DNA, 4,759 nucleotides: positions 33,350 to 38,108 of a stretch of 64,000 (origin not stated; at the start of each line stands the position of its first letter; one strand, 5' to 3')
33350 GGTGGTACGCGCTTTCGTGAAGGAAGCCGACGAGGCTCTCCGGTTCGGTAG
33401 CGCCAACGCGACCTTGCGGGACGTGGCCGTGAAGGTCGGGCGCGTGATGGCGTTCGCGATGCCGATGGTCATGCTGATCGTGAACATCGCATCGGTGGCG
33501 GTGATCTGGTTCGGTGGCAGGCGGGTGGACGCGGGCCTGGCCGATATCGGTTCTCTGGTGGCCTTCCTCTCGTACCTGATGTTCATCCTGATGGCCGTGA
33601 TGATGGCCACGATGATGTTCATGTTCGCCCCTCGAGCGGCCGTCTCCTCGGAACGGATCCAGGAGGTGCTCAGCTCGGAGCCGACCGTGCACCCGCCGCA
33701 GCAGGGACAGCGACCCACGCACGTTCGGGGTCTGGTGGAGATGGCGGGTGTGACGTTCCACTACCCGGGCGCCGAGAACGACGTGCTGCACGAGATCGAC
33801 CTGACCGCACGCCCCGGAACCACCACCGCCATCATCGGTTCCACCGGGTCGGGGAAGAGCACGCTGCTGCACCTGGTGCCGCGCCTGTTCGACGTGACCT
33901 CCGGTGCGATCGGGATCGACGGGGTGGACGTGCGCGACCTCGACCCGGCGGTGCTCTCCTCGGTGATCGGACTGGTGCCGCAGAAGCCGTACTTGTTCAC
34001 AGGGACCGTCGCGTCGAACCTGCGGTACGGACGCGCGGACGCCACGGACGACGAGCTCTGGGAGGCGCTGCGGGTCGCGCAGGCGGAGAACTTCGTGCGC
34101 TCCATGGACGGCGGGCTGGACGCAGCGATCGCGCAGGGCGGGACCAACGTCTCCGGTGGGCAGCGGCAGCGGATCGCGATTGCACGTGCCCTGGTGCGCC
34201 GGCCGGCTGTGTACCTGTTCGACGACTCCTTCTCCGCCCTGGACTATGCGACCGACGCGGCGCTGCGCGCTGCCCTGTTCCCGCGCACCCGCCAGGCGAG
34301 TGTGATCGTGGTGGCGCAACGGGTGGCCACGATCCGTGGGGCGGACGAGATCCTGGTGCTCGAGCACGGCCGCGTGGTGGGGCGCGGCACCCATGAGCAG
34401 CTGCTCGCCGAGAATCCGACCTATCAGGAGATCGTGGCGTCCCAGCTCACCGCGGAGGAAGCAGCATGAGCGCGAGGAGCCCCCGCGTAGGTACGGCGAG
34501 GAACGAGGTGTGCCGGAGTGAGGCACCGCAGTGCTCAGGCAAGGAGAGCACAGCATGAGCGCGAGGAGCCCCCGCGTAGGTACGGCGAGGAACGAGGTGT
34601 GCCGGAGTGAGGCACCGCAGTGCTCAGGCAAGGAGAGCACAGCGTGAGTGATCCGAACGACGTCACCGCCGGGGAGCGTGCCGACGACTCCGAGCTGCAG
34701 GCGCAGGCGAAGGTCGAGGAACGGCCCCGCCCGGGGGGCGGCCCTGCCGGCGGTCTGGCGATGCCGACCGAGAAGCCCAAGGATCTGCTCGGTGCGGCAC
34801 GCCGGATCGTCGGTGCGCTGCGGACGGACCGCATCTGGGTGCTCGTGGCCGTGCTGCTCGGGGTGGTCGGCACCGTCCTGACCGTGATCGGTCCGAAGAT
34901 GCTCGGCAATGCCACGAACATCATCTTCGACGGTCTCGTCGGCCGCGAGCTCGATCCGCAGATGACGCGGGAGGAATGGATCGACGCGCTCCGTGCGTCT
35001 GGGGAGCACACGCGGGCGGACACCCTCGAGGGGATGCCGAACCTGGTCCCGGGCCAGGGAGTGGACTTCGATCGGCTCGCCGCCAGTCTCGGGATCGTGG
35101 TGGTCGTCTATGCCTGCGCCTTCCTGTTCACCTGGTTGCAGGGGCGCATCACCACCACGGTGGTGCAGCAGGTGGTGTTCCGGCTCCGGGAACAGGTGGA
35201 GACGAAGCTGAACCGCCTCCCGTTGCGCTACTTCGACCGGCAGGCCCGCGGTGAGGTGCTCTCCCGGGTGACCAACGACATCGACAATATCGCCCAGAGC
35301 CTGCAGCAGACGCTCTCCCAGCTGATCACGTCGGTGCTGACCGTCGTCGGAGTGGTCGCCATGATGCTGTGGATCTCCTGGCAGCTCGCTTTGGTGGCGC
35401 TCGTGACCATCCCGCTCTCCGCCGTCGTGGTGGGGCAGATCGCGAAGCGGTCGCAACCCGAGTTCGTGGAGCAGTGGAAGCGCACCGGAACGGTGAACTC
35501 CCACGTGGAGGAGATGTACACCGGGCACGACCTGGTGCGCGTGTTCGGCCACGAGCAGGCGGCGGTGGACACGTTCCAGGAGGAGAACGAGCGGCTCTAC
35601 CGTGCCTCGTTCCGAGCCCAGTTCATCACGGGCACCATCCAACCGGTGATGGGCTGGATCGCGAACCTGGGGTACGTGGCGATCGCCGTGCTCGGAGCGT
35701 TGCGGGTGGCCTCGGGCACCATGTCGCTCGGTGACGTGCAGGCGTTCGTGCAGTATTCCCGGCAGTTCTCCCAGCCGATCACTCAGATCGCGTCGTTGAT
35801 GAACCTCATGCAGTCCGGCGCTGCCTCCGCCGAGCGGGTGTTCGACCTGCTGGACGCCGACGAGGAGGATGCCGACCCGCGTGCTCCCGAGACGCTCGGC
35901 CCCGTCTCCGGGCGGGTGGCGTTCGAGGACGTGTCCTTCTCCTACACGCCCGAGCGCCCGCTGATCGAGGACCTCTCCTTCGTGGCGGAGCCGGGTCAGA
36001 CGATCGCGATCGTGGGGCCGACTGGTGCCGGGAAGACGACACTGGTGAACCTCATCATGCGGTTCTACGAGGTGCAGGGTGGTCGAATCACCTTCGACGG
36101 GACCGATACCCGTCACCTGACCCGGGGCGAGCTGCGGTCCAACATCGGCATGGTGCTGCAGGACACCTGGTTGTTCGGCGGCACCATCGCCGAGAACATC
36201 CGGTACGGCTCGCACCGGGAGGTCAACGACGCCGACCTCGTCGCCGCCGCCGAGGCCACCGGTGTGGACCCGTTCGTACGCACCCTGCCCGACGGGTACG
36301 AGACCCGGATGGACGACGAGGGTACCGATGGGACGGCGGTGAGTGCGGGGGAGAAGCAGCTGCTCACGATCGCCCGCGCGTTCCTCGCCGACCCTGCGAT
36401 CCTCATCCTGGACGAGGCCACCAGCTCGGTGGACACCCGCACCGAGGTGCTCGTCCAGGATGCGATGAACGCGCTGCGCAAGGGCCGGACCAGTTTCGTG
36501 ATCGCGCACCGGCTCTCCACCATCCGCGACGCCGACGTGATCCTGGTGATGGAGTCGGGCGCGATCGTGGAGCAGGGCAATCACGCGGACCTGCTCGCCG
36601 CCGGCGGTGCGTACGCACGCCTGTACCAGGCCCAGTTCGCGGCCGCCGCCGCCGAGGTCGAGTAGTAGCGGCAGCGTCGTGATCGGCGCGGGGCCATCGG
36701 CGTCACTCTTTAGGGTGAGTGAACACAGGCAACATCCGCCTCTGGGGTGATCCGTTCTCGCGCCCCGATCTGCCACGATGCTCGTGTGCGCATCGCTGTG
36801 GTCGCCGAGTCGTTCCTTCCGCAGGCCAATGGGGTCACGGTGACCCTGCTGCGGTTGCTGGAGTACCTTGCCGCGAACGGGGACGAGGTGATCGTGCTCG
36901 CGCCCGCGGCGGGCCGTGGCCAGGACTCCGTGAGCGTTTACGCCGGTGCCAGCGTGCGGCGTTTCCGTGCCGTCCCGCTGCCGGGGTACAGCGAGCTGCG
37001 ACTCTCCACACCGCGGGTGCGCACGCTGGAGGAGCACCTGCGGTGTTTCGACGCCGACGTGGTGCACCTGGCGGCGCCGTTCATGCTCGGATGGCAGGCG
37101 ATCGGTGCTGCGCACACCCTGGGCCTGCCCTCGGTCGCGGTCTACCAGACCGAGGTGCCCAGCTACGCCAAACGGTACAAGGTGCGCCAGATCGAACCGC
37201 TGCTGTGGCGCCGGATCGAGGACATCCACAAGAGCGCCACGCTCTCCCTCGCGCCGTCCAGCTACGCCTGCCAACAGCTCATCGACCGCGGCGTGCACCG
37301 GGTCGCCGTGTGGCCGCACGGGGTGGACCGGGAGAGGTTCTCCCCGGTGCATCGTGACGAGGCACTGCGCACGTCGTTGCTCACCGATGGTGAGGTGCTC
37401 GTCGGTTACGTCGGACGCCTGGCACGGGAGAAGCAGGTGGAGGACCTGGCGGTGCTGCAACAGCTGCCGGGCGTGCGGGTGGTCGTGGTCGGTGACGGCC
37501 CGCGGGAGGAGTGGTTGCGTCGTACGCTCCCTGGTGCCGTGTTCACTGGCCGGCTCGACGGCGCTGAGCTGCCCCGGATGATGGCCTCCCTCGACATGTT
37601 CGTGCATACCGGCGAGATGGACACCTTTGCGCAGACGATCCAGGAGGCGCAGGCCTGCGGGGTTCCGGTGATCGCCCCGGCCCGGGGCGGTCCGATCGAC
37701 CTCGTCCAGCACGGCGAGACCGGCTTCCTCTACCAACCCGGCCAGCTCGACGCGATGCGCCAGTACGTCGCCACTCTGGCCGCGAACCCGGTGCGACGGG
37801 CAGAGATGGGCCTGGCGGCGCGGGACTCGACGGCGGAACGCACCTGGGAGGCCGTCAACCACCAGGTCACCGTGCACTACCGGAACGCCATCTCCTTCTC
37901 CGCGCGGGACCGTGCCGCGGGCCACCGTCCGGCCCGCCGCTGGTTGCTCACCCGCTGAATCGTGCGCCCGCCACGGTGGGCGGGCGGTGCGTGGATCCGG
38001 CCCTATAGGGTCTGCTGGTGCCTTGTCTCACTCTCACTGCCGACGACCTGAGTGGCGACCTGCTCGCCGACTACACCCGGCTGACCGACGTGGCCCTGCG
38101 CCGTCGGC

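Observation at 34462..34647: Perfect tandem duplication of an 89-bp inter-cistronic unit, forming a chain of two identical 30-codon ORFs coupled by ATGA/GTGA overlaps between two ABC exporter genes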

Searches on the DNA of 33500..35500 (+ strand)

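Call 6: search_rna_families(source=window, start=33500, end=35500, threshold=evalue, max_evalue=10)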
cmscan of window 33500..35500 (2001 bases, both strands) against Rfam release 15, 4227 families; matches with E-value up to 10: 3.
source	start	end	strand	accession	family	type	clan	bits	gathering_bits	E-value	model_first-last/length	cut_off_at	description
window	33589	33645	+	RF01192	SNORD11B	Gene; snRNA; snoRNA; CD-box;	CL00103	20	50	3.3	1-87/87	no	Small nucleolar RNA SNORD11B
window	34747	34813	+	RF04104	MIR918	Gene; miRNA;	-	16.4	268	6.5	1-265/265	no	MIR918 microRNA precursor family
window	35141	35214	-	RF02791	CcsR1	Gene; sRNA;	-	13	65.3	8.2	1-83/83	no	Conserved CCUCCUCCC motif stress-induced RNA 1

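Call 40: search_dna_similar(query=window:34466-34554:+, collection=plasmids, mode=distant, max_evalue=1, max_rows=10)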
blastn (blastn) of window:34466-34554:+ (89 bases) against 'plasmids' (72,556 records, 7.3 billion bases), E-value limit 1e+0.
No match.

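Call 41: search_dna_similar(query=window:34466-34554:+, collection=phages, mode=distant, max_evalue=1, max_rows=10)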
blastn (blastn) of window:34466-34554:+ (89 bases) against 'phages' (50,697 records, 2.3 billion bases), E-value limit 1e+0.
No match.

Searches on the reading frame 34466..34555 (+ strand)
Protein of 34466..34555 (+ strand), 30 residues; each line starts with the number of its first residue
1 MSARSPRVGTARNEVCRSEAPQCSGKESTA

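Call 42: search_protein_representatives(protein=window:34466-34555:+)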
Query: 30 residues. Proteins with E-value up to 0.001 (for the whole library): 2; up to 1e-10: 0; up to 1e-30: 0. The best 2 are listed.
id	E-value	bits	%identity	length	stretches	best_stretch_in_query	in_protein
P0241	7.8e-08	45.5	69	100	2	1-25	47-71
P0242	2.3e-06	41.2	72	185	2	2-24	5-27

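Call 51: find_encoding_contigs(protein=P0241, flank=10000, max_places=5)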
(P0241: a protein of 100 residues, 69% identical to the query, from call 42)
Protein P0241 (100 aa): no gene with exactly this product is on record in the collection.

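Call 52: list_cluster_members(proteins=[P0241, P0242])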
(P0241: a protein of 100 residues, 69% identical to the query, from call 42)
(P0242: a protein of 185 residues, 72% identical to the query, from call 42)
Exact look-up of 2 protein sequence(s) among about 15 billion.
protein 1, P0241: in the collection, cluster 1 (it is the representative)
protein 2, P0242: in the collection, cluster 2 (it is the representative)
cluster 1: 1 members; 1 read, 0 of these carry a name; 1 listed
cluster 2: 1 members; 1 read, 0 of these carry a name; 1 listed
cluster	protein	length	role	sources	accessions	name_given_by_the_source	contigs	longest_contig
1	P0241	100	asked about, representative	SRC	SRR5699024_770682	-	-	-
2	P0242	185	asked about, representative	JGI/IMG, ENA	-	-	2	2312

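Call 53: find_encoding_contigs(protein=P0242, flank=5000, max_places=4)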
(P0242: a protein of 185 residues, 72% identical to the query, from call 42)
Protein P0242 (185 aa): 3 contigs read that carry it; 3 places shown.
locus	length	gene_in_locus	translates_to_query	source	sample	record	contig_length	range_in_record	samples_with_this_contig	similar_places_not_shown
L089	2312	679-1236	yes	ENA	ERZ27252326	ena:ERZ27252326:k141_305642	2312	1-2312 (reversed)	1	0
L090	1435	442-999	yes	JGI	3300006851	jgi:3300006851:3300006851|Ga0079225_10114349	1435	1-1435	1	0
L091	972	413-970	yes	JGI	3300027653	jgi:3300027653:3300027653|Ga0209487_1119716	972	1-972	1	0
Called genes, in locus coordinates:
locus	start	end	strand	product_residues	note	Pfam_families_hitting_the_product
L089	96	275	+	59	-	PF14029:DUF4244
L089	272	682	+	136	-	PF07811:TadE (faint)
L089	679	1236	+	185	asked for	-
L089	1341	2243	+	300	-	PF00701:DHDPS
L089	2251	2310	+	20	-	?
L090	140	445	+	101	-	-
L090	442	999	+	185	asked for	-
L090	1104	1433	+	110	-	?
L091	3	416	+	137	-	?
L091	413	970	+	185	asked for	?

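Call 63: search_protein_families(library=ncbifam, proteins=[P0242, P0241], max_evalue=0.01)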
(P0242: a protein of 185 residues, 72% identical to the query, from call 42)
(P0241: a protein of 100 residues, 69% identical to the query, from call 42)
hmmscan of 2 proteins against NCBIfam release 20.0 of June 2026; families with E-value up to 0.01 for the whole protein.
P0242 (185 aa): 1 family
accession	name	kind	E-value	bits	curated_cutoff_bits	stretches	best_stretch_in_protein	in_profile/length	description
TIGR03816.1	tadE_like_DECH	hypoth_equivalog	2.6e-23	82.3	50.95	1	71-180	1-109/109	Rv3654c family TadE-like protein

P0241 (100 aa): 0 families

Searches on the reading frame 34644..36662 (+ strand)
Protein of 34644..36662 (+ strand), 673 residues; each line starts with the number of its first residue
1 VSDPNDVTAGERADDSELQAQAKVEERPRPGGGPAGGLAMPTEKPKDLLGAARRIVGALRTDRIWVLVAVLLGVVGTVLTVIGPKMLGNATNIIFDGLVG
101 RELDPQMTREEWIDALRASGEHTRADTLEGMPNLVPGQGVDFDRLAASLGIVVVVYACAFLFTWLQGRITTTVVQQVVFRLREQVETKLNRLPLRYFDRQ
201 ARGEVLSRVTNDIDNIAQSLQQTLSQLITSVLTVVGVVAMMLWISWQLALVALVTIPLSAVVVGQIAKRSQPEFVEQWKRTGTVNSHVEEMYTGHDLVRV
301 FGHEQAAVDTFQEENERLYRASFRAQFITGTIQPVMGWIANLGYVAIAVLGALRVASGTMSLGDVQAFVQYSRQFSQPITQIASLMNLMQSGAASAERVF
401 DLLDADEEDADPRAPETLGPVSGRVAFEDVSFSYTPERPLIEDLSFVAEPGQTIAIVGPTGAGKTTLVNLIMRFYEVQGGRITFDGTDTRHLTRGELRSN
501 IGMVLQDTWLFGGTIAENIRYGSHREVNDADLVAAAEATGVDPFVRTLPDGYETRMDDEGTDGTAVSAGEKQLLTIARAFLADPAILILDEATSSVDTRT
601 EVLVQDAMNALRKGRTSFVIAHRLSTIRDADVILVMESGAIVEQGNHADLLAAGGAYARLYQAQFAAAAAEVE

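Call 5: search_protein_families(library=pfam, proteins=[window:34644-36662:+])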
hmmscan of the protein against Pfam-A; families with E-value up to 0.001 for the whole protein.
window:34644-36662:+ (673 aa): 5 families
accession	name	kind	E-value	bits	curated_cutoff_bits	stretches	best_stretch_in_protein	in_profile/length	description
PF00664.28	ABC_membrane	-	3.2e-58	198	28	1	67-378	2-273/274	ABC transporter transmembrane region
PF00005.33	ABC_tran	-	1.6e-28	100.5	25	1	442-594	2-137/137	ABC transporter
PF13401.12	AAA_22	-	2.6e-05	25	27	1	452-612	6-105/130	AAA domain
PF13191.12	AAA_16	-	5.1e-05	24.3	32.6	1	452-598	25-146/167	AAA ATPase domain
PF02463.25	SMC_N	-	0.00037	20.4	40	0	555-636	126-211/220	RecF/RecN/SMC N terminal domain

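Call 13: find_homologous_proteins(query=window:34644-36662:+, max_evalue=1e-50)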
Query window:34644-36662:+ (673 aa): 8000 proteins with E <= 1e-50 among 8000 candidates; the best 120 are listed.
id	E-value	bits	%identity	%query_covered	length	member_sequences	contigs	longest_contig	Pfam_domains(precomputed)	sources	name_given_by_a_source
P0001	0.0e+0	1383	100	94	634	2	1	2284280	PF00005.34,PF13401.13,PF00664.29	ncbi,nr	ncbi:ABC transporter ATP-binding protein [Ruania alba]|nr:ABC transporter ATP-binding protein [Ruani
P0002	0.0e+0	1227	83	99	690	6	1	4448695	PF00005.34,PF13401.13,PF00664.29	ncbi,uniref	ncbi:ABC transporter ATP-binding protein [Ruania alkalisoli]|uniref:ABC transporter ATP-binding prot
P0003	0.0e+0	1215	88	94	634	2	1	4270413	PF00005.34,PF13401.13,PF00664.29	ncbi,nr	ncbi:ABC transporter ATP-binding protein/permease [Ruania halotolerans]|nr:ABC transporter ATP-bindi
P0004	0.0e+0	1212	83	99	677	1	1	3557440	PF00005.34,PF13401.13,PF00664.29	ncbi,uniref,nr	ncbi:ABC transporter ATP-binding protein/permease [Ruania suaedae]|uniref:ABC transporter ATP-bindin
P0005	0.0e+0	1150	78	100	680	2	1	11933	PF00005.34,PF13401.13,PF00664.29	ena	-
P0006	0.0e+0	1149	78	100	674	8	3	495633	PF00005.34,PF00664.29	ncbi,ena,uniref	ncbi:ABC transporter ATP-binding protein [Ruania albidiflava]|uniref:ABC transporter ATP-binding pro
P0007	0.0e+0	1148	78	100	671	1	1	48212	PF00005.34,PF00664.29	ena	-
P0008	0.0e+0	1144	78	100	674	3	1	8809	PF00005.34,PF00664.29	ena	-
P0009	0.0e+0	1141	77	100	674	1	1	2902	PF00005.34,PF00664.29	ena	-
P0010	0.0e+0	1135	77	100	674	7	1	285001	PF00005.34,PF13401.13,PF00664.29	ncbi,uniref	ncbi:ABC transporter ATP-binding protein [Occultella kanbiaonis]|uniref:ABC transporter ATP-binding 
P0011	0.0e+0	1090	79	94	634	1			PF00005.34,PF13401.13,PF00664.29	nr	nr:ABC transporter ATP-binding protein [Occultella kanbiaonis]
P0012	0.0e+0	1090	79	94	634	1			PF00005.34,PF13401.13,PF00664.29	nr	nr:ABC transporter ATP-binding protein [Occultella aeris]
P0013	0.0e+0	1088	79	94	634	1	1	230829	PF00005.34,PF13401.13,PF00664.29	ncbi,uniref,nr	ncbi:ABC transporter ATP-binding protein [Ruania sp. N2-46]|uniref:ABC transporter ATP-binding prote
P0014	0.0e+0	1087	78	94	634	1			PF00005.34,PF13401.13,PF00664.29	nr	nr:ABC transporter ATP-binding protein [Occultella kanbiaonis]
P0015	0.0e+0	1084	79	94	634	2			PF00005.34,PF00664.29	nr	nr:ABC transporter ATP-binding protein [Ruania zhangjianzhongii]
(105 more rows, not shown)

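Call 15: find_encoding_contigs(protein=P0001, flank=10000, max_places=6)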
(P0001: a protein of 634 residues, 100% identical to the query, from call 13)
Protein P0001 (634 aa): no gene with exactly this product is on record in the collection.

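Call 16: find_encoding_contigs(protein=P0003, flank=10000, max_places=4)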
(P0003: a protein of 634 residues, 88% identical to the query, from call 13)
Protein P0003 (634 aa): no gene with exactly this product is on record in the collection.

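Call 17: find_encoding_contigs(protein=P0002, flank=10000, max_places=4)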
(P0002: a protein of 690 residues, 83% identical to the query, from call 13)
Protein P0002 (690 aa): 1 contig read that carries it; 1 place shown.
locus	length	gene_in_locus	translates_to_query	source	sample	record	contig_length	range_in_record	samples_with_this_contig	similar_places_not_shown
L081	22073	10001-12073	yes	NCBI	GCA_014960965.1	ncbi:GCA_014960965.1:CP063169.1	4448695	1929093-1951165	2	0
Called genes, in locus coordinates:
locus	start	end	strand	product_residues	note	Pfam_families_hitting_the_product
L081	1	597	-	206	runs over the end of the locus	PF06445:GyrI-like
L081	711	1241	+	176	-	PF00300:His_Phos_1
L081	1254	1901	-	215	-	PF00702:Hydrolase, PF12710:HAD, PF08282:Hydrolase_3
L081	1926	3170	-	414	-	PF00483:NTP_transferase, PF24894:Hexapep_GlmU, PF25084:LbH_EIF2B (weak), PF25247:LbH_GLGC (faint)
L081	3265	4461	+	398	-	PF13439:Glyco_transf_4, PF13579:Glyco_trans_4_4, PF20706:GT4-conflict, PF00534:Glycos_transf_1, PF13692:Glyco_trans_1_4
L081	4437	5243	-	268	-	PF27075:Rv1486c_N, PF27076:Rv1486c_C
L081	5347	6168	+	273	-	PF00005:ABC_tran, PF13304:AAA_21 (faint)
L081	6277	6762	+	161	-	PF01957:NfeD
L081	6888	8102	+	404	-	PF01145:Band_7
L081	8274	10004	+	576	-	PF00664:ABC_membrane, PF00005:ABC_tran, PF02463:SMC_N (faint)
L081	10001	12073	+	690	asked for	PF00664:ABC_membrane, PF00005:ABC_tran, PF13401:AAA_22 (weak)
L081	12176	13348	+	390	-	PF13439:Glyco_transf_4, PF13579:Glyco_trans_4_4, PF00534:Glycos_transf_1, PF13692:Glyco_trans_1_4, PF13524:Glyco_trans_1_2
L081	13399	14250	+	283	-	PF00588:SpoU_methylase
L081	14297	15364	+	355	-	PF00356:LacI, PF00532:Peripla_BP_1, PF13407:Peripla_BP_4, PF13377:Peripla_BP_3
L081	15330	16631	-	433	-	PF00251:Glyco_hydro_32N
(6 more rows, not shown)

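Call 20: find_encoding_contigs(protein=P0004, flank=10000, max_places=3)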
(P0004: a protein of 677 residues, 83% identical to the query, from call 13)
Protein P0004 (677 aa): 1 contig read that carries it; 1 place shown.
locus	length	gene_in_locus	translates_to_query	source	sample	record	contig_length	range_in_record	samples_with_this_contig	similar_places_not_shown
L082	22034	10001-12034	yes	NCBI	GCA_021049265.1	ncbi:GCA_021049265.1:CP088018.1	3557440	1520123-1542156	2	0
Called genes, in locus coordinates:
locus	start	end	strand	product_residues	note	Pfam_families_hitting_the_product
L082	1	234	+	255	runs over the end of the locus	PF00106:adh_short, PF13561:adh_short_C2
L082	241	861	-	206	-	PF06445:GyrI-like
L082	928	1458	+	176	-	PF00300:His_Phos_1 (weak)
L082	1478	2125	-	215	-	PF00702:Hydrolase, PF12710:HAD, PF08282:Hydrolase_3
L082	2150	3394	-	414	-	PF00483:NTP_transferase, PF24894:Hexapep_GlmU, PF25084:LbH_EIF2B (weak), PF25247:LbH_GLGC (faint)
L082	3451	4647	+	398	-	PF13439:Glyco_transf_4, PF13579:Glyco_trans_4_4, PF20706:GT4-conflict, PF00534:Glycos_transf_1, PF13692:Glyco_trans_1_4, PF13524:Glyco_trans_1_2 (weak)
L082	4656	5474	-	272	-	PF27076:Rv1486c_C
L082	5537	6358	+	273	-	PF00005:ABC_tran, PF13304:AAA_21 (faint)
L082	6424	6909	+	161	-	PF01957:NfeD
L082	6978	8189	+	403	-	PF01145:Band_7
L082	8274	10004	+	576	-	PF00664:ABC_membrane, PF00005:ABC_tran, PF02463:SMC_N (faint)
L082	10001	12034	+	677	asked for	PF00664:ABC_membrane, PF00005:ABC_tran, PF13401:AAA_22 (faint)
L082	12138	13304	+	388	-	PF13439:Glyco_transf_4, PF13579:Glyco_trans_4_4, PF00534:Glycos_transf_1, PF13692:Glyco_trans_1_4, PF13524:Glyco_trans_1_2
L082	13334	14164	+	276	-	PF00588:SpoU_methylase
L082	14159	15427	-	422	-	PF00251:Glyco_hydro_32N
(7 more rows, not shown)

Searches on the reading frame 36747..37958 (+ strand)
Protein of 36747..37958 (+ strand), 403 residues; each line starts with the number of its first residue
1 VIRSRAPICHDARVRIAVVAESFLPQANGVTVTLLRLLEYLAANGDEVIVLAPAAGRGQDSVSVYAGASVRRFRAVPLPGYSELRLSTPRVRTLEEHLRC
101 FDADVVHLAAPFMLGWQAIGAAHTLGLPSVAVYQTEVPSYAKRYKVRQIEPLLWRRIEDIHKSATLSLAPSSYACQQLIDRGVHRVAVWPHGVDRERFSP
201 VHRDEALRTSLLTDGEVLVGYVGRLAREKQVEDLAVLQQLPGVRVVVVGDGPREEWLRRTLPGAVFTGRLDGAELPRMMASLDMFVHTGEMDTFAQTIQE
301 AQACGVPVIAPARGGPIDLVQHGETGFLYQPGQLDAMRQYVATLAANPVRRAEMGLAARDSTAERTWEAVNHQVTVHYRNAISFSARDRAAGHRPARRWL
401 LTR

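Call 5: search_protein_families(library=pfam, proteins=[window:36747-37955:+])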
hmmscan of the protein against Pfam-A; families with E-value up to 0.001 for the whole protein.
window:36747-37955:+ (403 aa): 5 families
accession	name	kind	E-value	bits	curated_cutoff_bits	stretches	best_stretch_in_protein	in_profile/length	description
PF13439.12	Glyco_transf_4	-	1.4e-27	97.2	28.5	1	28-197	2-170/170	Glycosyltransferase Family 4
PF00534.26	Glycos_transf_1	-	3.4e-23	82.5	26.4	1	208-359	7-170/172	Glycosyl transferases group 1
PF13692.12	Glyco_trans_1_4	-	3.5e-21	76.4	27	1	218-347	3-142/142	Glycosyl transferases group 1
PF13579.12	Glyco_trans_4_4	-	3.6e-13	50.6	29.7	1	28-190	1-156/158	Glycosyl transferase 4-like domain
PF13524.12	Glyco_trans_1_2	-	9.4e-12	45.5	25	1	236-363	8-130/144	Glycosyl transferase-like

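Call 11: find_encoding_contigs(protein=window:36747-37958:+, flank=6000, max_places=8)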
Protein window:36747-37958:+ (403 aa): no gene with exactly this product is on record in the collection.
